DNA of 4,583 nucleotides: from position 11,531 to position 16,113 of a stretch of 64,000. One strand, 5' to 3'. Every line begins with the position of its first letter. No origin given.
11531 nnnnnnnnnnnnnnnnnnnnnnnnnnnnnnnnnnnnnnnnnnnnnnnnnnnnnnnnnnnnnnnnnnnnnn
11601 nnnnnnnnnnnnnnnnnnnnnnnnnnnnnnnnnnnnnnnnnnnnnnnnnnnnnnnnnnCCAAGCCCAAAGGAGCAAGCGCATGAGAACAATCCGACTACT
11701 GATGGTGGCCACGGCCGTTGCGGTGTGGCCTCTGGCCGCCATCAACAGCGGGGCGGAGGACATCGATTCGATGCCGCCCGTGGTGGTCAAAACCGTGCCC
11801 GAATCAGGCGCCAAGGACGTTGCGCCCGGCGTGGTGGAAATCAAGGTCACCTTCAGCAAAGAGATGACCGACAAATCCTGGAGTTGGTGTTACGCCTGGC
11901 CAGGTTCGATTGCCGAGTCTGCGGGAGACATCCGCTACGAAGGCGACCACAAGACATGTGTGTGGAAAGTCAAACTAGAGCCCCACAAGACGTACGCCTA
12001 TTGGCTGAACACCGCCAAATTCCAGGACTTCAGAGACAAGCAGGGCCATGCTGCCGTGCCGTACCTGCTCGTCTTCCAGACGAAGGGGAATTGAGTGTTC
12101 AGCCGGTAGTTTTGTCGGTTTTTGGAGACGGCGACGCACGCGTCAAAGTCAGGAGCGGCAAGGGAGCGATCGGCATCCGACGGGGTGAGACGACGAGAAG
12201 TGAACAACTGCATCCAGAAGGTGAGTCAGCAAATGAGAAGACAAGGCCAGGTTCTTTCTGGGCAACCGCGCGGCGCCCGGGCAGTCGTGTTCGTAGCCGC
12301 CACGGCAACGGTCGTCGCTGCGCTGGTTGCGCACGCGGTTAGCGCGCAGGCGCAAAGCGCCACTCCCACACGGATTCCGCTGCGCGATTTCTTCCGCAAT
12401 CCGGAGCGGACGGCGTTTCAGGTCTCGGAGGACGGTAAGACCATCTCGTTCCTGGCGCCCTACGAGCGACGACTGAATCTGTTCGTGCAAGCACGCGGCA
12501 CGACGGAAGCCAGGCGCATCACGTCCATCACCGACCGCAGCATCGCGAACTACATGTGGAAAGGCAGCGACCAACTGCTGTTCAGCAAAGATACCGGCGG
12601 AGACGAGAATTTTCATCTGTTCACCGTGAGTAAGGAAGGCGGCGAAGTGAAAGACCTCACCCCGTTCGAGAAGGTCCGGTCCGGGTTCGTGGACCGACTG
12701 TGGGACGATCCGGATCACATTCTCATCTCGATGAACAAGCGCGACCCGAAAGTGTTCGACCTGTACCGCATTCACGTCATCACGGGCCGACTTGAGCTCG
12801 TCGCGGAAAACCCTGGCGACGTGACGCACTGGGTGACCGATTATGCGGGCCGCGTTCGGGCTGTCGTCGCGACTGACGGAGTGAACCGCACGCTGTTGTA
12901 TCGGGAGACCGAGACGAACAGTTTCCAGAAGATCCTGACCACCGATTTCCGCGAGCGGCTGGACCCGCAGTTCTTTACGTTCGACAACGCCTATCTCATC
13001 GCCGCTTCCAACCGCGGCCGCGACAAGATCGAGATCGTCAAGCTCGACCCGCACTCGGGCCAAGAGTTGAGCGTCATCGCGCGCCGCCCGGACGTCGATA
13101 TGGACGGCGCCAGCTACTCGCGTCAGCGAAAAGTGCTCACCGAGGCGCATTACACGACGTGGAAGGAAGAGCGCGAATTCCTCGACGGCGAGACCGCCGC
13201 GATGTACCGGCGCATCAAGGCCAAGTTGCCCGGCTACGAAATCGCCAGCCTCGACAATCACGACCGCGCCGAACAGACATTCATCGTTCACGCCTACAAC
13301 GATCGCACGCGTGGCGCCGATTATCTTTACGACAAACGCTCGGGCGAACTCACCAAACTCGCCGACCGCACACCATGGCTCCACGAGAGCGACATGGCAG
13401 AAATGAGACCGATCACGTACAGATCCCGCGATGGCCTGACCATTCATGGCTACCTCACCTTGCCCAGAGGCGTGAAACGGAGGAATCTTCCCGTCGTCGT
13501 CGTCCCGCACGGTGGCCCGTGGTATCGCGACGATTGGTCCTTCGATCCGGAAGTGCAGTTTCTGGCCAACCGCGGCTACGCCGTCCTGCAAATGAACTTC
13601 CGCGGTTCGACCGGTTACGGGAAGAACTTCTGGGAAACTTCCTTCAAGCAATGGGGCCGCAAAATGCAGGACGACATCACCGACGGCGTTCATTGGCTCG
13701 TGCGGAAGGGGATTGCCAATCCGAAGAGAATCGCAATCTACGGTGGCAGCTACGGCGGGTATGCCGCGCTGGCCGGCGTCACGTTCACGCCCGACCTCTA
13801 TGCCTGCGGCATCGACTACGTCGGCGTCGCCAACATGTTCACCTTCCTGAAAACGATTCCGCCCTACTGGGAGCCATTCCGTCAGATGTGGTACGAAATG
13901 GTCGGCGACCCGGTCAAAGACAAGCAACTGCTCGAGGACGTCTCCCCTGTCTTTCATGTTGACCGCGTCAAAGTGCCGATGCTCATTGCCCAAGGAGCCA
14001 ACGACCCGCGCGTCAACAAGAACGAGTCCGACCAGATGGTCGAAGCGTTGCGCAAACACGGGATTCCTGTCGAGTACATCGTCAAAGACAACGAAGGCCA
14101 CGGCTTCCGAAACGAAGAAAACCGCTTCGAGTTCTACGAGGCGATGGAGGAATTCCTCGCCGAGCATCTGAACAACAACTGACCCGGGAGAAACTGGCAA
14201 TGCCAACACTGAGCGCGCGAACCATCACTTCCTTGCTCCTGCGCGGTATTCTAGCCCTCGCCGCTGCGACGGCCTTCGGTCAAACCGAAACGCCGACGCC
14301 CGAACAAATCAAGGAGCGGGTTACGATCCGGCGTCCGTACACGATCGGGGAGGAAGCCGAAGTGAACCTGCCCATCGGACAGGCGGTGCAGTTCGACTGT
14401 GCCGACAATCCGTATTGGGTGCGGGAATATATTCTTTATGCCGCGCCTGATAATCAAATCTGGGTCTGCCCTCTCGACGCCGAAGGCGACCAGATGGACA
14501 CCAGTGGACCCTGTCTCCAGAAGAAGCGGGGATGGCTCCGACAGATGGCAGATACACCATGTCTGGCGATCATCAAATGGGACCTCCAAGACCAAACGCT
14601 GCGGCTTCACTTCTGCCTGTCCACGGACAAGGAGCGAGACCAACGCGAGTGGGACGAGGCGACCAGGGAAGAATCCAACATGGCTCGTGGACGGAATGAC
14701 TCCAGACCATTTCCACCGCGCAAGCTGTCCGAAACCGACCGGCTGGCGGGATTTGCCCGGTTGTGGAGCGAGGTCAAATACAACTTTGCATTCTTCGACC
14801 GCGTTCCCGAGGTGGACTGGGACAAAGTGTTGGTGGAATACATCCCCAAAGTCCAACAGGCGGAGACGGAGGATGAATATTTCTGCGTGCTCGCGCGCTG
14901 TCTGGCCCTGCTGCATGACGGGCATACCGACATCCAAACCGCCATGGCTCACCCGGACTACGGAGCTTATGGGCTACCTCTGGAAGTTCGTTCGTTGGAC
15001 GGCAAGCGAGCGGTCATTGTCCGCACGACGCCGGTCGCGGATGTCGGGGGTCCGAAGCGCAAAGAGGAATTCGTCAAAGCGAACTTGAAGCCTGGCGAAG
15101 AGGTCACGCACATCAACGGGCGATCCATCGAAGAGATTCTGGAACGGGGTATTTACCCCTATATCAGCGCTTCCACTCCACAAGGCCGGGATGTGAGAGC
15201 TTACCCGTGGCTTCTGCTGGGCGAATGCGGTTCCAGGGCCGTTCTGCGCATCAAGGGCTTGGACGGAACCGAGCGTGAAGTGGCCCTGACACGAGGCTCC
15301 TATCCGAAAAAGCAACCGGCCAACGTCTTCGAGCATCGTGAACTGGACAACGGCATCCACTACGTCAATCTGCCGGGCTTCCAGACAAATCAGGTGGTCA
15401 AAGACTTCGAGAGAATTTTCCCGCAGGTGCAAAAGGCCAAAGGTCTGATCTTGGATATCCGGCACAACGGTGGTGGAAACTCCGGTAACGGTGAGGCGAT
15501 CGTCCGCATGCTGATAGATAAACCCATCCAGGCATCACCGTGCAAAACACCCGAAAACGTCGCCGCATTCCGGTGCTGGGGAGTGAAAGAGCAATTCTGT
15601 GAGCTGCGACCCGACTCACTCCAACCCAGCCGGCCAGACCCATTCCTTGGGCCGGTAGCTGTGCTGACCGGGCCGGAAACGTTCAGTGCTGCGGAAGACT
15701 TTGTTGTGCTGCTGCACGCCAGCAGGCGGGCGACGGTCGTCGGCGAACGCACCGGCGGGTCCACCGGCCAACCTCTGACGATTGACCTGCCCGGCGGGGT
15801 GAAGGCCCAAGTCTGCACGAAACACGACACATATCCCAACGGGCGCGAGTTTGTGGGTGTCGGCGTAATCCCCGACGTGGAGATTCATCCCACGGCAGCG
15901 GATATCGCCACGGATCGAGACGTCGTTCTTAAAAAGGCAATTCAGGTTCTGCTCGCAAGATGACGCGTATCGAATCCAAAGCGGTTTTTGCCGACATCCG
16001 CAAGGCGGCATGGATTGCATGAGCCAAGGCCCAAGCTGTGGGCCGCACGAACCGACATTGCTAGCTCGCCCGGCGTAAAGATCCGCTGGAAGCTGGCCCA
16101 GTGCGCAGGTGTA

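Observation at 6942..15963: ECF sigma / FHA / giant Ser-Thr kinase module whose kinase carries a Toastrack-like sensor and an Ig-like tail that is duplicated as a secreted stand-alone protein, followed by two secreted serine peptidases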

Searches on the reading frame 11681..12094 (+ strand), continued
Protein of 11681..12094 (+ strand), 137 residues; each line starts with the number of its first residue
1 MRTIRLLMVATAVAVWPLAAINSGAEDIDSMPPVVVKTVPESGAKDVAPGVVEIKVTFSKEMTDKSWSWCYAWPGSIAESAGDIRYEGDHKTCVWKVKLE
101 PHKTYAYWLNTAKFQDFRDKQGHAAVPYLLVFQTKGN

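Call 90: search_protein_families(library=pfam, alignment_id=A5, max_evalue=0.00001)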
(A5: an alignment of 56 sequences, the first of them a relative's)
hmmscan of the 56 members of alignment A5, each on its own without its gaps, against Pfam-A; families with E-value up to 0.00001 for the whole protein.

A. member 1, P0139 (1126 aa): 4 families
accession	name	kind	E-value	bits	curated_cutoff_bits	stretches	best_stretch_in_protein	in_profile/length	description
PF00069.31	Pkinase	-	8.7e-56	189.6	31.7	1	65-271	2-201/263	Protein kinase domain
PF07714.23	PK_Tyr_Ser-Thr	-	2.8e-36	125.6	23.1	1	65-270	2-208/258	Protein tyrosine and serine/threonine kinase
PF13349.12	DUF4097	-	2.4e-07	30.8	22.9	1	848-996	116-247/247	Toastrack DUF4097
PF03109.22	ABC1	-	5.9e-06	26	22.9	0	105-209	116-215/244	ABC1 atypical kinase-like domain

B. families by the number of members that match (of 56 scanned): 33 families (the first 25 are shown)
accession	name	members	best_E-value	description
PF00069.31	Pkinase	42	8.3e-59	Protein kinase domain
PF07714.23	PK_Tyr_Ser-Thr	41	2.1e-38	Protein tyrosine and serine/threonine kinase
PF13205.12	Big_5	36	8e-18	Bacterial Ig-like domain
PF03109.22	ABC1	23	4e-09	ABC1 atypical kinase-like domain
PF01636.29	APH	23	3.2e-08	Phosphotransferase enzyme family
PF14531.12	Kinase-like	18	4.5e-09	Kinase-like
PF13211.12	DUF4019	9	1.6e-37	Protein of unknown function (DUF4019)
PF14559.12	TPR_19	7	3e-19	Tetratricopeptide repeat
PF07719.23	TPR_2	7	4.9e-19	Tetratricopeptide repeat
PF00515.34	TPR_1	7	3.1e-18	Tetratricopeptide repeat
PF13432.12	TPR_16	7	4e-18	Tetratricopeptide repeat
PF13431.12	TPR_17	7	2.4e-17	Tetratricopeptide repeat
PF13181.12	TPR_8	7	1.3e-12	Tetratricopeptide repeat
PF13414.12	TPR_11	7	1.5e-10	TPR repeat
PF13424.12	TPR_12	7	2.6e-10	Tetratricopeptide repeat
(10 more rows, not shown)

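Call 100: find_encoding_contigs(protein=P0001, flank=10000, max_places=3)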
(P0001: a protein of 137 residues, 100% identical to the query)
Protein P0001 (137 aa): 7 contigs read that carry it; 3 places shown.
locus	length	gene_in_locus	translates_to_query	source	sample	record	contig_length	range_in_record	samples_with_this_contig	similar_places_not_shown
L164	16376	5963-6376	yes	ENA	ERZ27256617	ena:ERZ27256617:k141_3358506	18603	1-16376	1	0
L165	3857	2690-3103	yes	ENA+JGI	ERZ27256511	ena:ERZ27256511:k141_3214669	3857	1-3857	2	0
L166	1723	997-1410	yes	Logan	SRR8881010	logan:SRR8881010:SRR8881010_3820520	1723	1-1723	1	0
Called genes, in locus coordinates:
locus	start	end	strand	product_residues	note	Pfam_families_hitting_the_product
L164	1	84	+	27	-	?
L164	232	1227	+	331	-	-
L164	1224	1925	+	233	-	PF07638:Sigma70_ECF (weak), PF04542:Sigma70_r2 (weak)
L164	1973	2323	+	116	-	PF16697:Yop-YscD_cpl, PF00498:FHA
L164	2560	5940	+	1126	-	PF00069:Pkinase, PF07714:PK_Tyr_Ser-Thr, PF03109:ABC1 (weak), PF06790:UPF0259, PF13349:DUF4097 (weak)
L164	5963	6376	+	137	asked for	PF13205:Big_5 (weak)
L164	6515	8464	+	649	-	PF26549:Tricorn_N (weak), PF05448:AXE1 (faint), PF01738:DLH, PF02129:Peptidase_S15, PF12146:Hydrolase_4 (faint), PF12697:Abhydrolase_6 (weak), PF20434:BD-FAE, PF00326:Peptidase_S9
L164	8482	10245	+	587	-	PF14684:Tricorn_C1 (weak), PF03572:Peptidase_S41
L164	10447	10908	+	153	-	PF10882:bPH_5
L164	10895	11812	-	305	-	-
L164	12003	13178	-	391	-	PF16153:DUF4861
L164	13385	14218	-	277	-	PF04166:PdxA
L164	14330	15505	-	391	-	PF13624:SurA_N_3, PF09312:SurA_N, PF13616:Rotamase_3, PF00639:Rotamase, PF13145:Rotamase_2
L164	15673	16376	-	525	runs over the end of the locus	PF01293:PEPCK_ATP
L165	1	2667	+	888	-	?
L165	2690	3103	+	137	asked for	PF13205:Big_5 (weak)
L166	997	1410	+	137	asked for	PF13205:Big_5 (weak)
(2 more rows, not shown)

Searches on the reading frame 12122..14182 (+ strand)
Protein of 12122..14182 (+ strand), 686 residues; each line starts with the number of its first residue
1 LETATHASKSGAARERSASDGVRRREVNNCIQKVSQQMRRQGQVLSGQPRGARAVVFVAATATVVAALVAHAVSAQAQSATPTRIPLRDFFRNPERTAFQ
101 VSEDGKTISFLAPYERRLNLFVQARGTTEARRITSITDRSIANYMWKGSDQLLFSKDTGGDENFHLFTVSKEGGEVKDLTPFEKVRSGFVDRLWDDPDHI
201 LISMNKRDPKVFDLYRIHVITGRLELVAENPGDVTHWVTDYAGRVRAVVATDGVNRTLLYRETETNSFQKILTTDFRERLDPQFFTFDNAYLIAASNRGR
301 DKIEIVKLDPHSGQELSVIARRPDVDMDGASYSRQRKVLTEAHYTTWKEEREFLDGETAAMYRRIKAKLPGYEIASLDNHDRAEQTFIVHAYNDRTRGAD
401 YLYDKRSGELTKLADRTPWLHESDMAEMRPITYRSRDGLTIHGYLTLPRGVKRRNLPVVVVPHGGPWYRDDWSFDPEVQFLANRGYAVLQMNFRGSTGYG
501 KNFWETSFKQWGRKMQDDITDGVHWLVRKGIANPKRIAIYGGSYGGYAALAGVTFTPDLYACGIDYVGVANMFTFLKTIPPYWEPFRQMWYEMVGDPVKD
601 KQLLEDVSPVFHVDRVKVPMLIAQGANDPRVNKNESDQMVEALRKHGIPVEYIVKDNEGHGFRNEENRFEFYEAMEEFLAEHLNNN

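Call 9: search_protein_families(library=pfam, proteins=[window:12122-14182:+], max_evalue=0.01)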
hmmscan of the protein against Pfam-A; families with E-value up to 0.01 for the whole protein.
window:12122-14182:+ (686 aa): 11 families
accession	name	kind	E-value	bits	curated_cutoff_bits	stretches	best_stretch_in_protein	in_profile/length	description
PF00326.27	Peptidase_S9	-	6.2e-52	176.6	22.6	1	472-685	1-212/213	Prolyl oligopeptidase family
PF20434.5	BD-FAE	-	1.1e-16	61.5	26.8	1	452-643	9-215/215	BD-FAE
PF02129.25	Peptidase_S15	-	1.6e-13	51.4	23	1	437-557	1-117/262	X-Pro dipeptidyl-peptidase (S15 family)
PF01738.24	DLH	-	4.6e-09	36.6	21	1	442-672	2-198/217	Dienelactone hydrolase family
PF05448.18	AXE1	-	2.3e-06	27.1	21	1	422-502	50-126/321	Acetyl xylan esterase (AXE1)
PF12146.15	Hydrolase_4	-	4.9e-06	26.4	27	0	458-558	6-99/239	Serine aminopeptidase, S33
PF12697.13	Abhydrolase_6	-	8.3e-06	27.1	26.3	1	459-665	2-208/217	Alpha/beta hydrolase family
PF00561.26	Abhydrolase_1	-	7.4e-05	23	25.8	0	457-550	1-84/245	alpha/beta hydrolase fold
PF07859.19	Abhydrolase_3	-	9.2e-05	22.7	25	0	604-662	151-208/210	alpha/beta hydrolase fold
PF00756.26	Esterase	-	0.0013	19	22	1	441-641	8-207/251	Putative esterase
PF03583.20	LIP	-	0.0088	15.8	23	0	482-570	23-105/286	Secretory lipase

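Call 76: search_protein_families(library=ncbifam, proteins=[window:12233-14179:+], max_evalue=0.001)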
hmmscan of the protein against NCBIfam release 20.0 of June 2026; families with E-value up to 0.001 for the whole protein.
window:12233-14179:+ (649 aa): 9 families
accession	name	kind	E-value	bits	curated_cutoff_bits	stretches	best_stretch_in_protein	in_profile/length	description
NF053518.1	DipepPtdsDpp5Prph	equivalog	7.5e-21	74.3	900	1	387-638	392-646/655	dipeptidyl-peptidase Dpp5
NF033523.0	lasso_peptidase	equivalog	4.7e-20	71.9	400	1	368-631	354-622/638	Atxe2 family lasso peptide isopeptidase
NF050058.1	e_dPHAscl_type1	hypoth_equivalog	6.5e-10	38.9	150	1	407-608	11-206/276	extracellular catalytic domain type 1 short-chain-length polyhydroxyalkanoate depolymerase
NF041902.1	pecacetest_PaeX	equivalog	1.3e-05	24.3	550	1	442-625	100-283/318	pectin acetylesterase PaeX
NF041440.1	hydrolase_YghX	exception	1.6e-05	24.2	460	0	575-629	215-268/292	YghX family hydrolase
NF007511.0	PRK10115.1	equivalog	2.1e-05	23.2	1313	1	399-637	424-664/686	oligopeptidase B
TIGR00976.1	CocE_NonD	subfamily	3.6e-05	23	66.3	1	398-515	3-114/550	CocE/NonD family hydrolase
NF007857.0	PRK10566.1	equivalog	0.00015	21.6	201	1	409-622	17-228/249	esterase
NF047920.1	lactonase_UilS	equivalog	0.00041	20.2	400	0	410-520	15-120/285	UilS family quorum-quenching N-acyl-homoserine lactonase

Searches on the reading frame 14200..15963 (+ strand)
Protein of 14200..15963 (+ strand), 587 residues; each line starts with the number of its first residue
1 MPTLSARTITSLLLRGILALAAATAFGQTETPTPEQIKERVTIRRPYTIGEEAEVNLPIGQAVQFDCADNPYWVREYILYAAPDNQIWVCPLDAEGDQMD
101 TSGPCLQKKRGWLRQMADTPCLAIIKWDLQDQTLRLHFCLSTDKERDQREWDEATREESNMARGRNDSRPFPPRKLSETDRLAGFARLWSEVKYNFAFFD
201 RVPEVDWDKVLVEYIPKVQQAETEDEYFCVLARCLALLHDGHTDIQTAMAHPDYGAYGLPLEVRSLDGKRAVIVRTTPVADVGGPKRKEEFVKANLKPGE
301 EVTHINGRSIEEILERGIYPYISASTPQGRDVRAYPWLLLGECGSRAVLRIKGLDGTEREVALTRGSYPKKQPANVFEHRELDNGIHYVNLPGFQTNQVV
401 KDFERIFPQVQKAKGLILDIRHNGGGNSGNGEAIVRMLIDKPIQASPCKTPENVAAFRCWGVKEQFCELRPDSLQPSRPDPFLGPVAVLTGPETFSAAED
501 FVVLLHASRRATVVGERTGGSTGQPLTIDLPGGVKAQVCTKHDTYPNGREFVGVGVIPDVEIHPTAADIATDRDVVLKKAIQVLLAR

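Call 9: search_protein_families(library=pfam, proteins=[window:14200-15963:+], max_evalue=0.01)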
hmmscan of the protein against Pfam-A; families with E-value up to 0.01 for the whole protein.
window:14200-15963:+ (587 aa): 2 families
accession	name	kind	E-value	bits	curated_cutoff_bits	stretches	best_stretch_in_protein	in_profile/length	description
PF03572.23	Peptidase_S41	-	4e-26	92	24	1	386-562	2-165/165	Peptidase family S41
PF14684.11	Tricorn_C1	-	6.1e-06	26.5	24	1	184-235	8-58/59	Tricorn protease C1 domain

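Call 76: search_protein_families(library=ncbifam, proteins=[window:14200-15960:+], max_evalue=0.001)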
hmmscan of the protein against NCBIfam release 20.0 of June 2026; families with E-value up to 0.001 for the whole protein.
window:14200-15960:+ (587 aa): 9 families
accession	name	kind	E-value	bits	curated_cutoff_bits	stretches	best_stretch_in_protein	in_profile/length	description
NF033424.1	chlamy_CPAF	equivalog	1.1e-15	57.3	250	2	473-572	446-548/564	protease-like activity factor CPAF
TIGR00225.1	prc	subfamily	2.3e-14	53.2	218.6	2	293-441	77-209/335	C-terminal processing peptidase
NF045588.1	Cterm_S41_CtpA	exception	1.6e-10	40.4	625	1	485-584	299-401/401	carboxyl-terminal processing protease CtpA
NF045591.1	Cterm_S41_CtpZ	exception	3.5e-10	39.2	525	1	339-585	168-398/403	carboxyl-terminal processing protease CtpZ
NF045589.1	Cterm_S41_CtpB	exception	1.1e-08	34.1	633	1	485-568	303-386/416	carboxyl-terminal processing protease CtpB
NF045590.1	Cterm_S41_CtpC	exception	2.9e-07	29.6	665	0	315-441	149-274/418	carboxyl-terminal processing protease CtpC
TIGR03900.1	prc_long_Delta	hypoth_equivalog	3.9e-06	25.1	660.95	1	375-568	229-410/973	MXAN_5808 family serine peptidase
NF052377.1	lmo1851_S41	exception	0.00013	20.8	725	0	338-563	161-368/468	lmo1851 family serine protease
NF008388.1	PRK11186.1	exception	0.0003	19.3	825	0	341-519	309-475/663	carboxy terminal-processing peptidase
